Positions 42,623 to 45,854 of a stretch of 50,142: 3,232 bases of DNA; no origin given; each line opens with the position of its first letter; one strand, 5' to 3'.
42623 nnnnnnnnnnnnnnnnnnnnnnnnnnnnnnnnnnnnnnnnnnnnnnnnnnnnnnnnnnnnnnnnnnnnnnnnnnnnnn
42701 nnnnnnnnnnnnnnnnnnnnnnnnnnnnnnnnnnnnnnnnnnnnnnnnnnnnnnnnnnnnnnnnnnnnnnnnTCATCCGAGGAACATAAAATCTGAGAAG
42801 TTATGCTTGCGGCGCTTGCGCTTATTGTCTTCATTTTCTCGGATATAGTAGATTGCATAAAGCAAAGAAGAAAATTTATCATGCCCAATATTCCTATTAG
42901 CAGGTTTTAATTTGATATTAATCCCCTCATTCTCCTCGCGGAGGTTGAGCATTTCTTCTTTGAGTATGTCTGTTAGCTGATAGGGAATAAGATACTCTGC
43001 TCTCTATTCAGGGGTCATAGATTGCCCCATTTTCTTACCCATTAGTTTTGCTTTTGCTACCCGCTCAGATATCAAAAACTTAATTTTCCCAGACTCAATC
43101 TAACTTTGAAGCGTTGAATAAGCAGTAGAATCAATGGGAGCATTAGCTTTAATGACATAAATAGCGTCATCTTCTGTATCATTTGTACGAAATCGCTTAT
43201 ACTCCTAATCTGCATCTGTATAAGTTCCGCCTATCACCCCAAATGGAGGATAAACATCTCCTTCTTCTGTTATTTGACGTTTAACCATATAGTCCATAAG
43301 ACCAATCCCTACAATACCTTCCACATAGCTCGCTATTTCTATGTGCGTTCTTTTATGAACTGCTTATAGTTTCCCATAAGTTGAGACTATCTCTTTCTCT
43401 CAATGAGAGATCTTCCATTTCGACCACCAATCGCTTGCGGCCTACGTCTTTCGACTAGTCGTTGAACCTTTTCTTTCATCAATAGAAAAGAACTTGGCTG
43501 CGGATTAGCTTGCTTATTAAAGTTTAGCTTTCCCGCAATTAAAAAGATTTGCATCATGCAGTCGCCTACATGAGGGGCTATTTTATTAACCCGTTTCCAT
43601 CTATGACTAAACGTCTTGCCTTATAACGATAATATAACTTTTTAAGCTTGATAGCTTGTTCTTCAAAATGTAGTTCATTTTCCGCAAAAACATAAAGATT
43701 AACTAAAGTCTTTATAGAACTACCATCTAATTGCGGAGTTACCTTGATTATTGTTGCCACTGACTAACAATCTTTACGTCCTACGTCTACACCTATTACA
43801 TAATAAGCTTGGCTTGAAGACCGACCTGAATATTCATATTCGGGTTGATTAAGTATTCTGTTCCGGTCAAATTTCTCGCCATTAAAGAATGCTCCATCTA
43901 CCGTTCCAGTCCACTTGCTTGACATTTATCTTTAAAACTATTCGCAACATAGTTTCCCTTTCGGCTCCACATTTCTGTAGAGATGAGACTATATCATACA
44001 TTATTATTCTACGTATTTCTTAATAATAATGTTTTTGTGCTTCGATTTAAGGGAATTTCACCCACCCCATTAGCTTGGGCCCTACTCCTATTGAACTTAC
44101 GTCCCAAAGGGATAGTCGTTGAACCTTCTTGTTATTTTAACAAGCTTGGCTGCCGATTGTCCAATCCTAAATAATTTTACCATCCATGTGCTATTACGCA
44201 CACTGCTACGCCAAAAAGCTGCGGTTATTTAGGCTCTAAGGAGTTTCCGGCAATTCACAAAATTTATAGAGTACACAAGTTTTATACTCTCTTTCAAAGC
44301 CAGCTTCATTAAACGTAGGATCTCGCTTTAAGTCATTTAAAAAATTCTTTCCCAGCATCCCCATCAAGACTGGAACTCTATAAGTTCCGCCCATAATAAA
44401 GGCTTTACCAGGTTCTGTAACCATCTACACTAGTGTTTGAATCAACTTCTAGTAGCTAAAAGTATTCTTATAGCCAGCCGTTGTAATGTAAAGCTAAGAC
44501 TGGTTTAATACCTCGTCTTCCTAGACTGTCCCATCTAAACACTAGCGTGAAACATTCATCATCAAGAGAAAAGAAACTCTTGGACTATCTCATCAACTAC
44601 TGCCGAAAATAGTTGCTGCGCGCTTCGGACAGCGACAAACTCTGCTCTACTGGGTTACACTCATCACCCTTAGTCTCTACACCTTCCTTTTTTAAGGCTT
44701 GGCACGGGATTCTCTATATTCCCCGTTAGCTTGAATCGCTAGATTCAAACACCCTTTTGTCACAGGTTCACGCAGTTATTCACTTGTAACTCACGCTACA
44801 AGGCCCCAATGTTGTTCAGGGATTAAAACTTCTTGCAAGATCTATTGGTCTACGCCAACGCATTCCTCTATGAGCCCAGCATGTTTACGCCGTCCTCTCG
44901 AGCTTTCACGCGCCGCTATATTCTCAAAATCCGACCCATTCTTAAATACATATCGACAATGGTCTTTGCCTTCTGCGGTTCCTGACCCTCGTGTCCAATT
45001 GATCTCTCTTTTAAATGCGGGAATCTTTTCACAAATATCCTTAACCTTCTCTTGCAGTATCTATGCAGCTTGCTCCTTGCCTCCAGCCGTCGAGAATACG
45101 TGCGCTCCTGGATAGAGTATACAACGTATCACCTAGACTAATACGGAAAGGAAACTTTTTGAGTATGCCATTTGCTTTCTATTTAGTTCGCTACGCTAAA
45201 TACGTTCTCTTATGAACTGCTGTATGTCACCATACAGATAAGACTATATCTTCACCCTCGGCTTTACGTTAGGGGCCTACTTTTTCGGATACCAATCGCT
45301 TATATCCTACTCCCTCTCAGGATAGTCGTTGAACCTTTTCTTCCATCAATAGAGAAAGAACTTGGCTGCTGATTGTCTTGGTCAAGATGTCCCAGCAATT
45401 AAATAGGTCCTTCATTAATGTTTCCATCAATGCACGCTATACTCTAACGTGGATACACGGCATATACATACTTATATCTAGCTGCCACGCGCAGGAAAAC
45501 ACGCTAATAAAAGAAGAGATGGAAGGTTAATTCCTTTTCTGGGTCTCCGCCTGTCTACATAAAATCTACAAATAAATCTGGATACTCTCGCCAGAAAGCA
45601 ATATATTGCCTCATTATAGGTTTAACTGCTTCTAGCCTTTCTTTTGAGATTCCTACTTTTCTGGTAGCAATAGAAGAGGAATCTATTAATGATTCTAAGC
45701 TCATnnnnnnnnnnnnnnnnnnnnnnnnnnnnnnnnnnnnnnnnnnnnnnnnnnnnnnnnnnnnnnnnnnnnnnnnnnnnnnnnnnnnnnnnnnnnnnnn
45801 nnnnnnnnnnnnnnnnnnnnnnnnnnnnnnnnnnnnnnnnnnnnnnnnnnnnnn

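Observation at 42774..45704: Large terminase gene split by four intron-like elements, one inside the P-loop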

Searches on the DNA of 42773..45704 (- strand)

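Call 3: search_rna_families(source=window, start=44280, end=45230, threshold=evalue, max_evalue=10, show_alignments=4)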
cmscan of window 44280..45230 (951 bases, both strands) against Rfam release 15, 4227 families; matches with E-value up to 10: 3.
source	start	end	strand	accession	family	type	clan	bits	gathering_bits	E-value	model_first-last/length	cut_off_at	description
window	44577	44835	-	RF00028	Intron_gpI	Intron;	-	24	50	0.00094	1-253/253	no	Group I catalytic intron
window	44516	44567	-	RF01166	sn3071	Gene; snRNA; snoRNA; CD-box;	-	15.7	40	4.6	1-77/77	no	Small nucleolar RNA sn3071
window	44953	45053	-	RF02191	TCL6_1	Gene; lncRNA;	-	12.7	60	5.3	1-113/113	no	T-cell leukemia/lymphoma 6 conserved region 1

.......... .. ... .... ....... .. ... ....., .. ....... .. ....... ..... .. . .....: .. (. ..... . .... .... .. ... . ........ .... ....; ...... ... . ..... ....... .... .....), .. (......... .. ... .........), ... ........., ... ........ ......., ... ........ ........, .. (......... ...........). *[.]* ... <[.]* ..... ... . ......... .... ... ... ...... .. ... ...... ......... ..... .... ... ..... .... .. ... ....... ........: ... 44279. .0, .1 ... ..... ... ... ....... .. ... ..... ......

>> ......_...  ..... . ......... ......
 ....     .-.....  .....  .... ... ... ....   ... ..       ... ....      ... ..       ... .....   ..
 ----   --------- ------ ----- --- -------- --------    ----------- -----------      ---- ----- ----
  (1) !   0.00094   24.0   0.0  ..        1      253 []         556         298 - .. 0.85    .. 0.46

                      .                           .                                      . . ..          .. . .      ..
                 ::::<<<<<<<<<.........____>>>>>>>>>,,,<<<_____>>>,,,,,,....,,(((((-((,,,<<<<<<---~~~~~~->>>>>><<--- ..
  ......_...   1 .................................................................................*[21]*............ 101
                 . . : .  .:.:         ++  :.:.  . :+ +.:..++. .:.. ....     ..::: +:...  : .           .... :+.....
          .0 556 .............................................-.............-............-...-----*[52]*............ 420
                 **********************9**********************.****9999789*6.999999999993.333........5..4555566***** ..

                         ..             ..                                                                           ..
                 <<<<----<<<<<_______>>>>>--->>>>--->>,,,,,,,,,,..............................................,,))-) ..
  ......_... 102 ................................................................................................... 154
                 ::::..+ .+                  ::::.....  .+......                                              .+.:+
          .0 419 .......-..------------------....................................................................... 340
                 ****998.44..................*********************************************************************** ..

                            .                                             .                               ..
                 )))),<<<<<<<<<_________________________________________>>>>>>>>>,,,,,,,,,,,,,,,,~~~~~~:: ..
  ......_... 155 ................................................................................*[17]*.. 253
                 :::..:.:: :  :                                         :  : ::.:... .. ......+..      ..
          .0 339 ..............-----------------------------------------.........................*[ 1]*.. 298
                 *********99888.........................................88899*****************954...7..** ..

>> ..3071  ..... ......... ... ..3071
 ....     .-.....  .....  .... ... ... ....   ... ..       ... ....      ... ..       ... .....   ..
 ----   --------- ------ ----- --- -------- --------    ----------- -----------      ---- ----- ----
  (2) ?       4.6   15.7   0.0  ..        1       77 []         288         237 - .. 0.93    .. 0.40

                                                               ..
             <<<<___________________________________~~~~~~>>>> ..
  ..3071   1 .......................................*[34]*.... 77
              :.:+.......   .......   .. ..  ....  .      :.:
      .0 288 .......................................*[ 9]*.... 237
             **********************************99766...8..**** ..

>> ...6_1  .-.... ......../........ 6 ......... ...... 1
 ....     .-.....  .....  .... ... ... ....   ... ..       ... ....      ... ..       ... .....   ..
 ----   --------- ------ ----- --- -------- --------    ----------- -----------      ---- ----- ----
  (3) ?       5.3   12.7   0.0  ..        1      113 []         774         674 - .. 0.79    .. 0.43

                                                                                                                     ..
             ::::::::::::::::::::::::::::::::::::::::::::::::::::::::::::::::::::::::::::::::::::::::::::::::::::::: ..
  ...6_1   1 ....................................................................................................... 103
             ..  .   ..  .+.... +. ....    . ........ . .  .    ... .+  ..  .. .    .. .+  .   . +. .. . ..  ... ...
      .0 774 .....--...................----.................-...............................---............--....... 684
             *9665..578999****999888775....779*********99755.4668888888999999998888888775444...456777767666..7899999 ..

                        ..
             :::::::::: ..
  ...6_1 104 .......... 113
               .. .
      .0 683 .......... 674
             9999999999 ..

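Call 19: search_dna_similar(collection=phages, mode=distant, query=window:42773-45704:-, max_rows=30)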
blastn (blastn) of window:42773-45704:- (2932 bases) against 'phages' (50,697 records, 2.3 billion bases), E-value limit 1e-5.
Records with a match: 493; places in all: 624; records where one place covers at least 80% of the query: 0.
Best place of each record, by identity: 90-95% 16; 80-90% 210; 60-80% 267.
By first word of the organism name: Staphylococcus 134; Bacillus 56; Escherichia 56; Pectobacterium 46; Vibrio 45; Klebsiella 26; Enterococcus 24; Pseudomonas 14; Acinetobacter 13; Salmonella 9; and 24 more.
By host as written in the record: - 76; Staphylococcus aureus 52; Pectobacterium atrosepticum DSM18077 33; Escherichia coli 15; Bacillus subtilis 10; Klebsiella pneumoniae 10; Escherichia coli B 10; Enterococcus faecalis 9; and 153 more.
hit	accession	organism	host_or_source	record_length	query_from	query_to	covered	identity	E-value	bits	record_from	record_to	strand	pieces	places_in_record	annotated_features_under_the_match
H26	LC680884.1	Bacillus phage PBS1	Bacillus subtilis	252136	447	2393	10%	77.4%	2e-9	209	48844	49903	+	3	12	hypothetical protein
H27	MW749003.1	Bacillus phage vB_BspM_Internexus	Bacillus sp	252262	453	2393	10%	78.6%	2e-9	208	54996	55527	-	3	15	none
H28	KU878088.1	Bacillus phage AR9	Bacillus subtilis subsp. subtilis 168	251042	453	2393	10%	78.4%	4e-12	218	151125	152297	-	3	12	DNA-directed RNA polymerase beta subunit | HNH homing endonuclease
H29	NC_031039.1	Bacillus phage AR9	Bacillus subtilis subsp. subtilis 168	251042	453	2393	10%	78.4%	4e-12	218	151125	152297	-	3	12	RNA polymerase beta subunit | HNH homing endonuclease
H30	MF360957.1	Bacillus phage PBS1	Bacillus subtilis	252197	453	2393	10%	78.1%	4e-11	214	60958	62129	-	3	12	79: HNH endonuclease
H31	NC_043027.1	Bacillus phage PBS1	Bacillus subtilis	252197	453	2393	10%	78.1%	4e-11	214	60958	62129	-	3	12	79: HNH endonuclease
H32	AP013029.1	Bacillus phage phiNIT1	Bacillus subtilis (natto)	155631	291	2334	10%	72.6%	4e-12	159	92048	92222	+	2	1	none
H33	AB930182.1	Bacillus phage SPG24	Bacillus subtilis G24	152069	291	2334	10%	72.6%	4e-12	159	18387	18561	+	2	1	none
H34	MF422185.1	Bacillus phage BSP10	Bacillus subtilis ATCC 15245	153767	291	2334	10%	72.6%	4e-12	159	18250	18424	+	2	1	none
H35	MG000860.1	Bacillus phage BSP9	Bacillus subtilis ATCC 15245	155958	291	2334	10%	72.6%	4e-12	159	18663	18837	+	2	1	none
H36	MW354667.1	Bacillus phage BSTP3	Bacillus subtilis KCCM12511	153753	291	2334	10%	72.6%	4e-12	159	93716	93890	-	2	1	DNA polymerase | ribonucleoside-diphosphate reductase 1 subunit beta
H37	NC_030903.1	Bacillus phage SPG24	Bacillus subtilis G24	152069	291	2334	10%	72.6%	4e-12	159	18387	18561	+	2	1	hypothetical protein (x2)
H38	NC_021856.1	Bacillus phage phiNIT1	Bacillus subtilis (natto)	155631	291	2334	10%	72.6%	4e-12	159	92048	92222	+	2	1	none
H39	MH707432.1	Bacillus phage BSP15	Bacillus subtilis KACC 17797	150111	291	2334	10%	72.6%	4e-12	159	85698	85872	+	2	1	none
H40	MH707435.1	Bacillus phage BSP21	Bacillus subtilis KACC 17797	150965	291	2334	10%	72.6%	4e-12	159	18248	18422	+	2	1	none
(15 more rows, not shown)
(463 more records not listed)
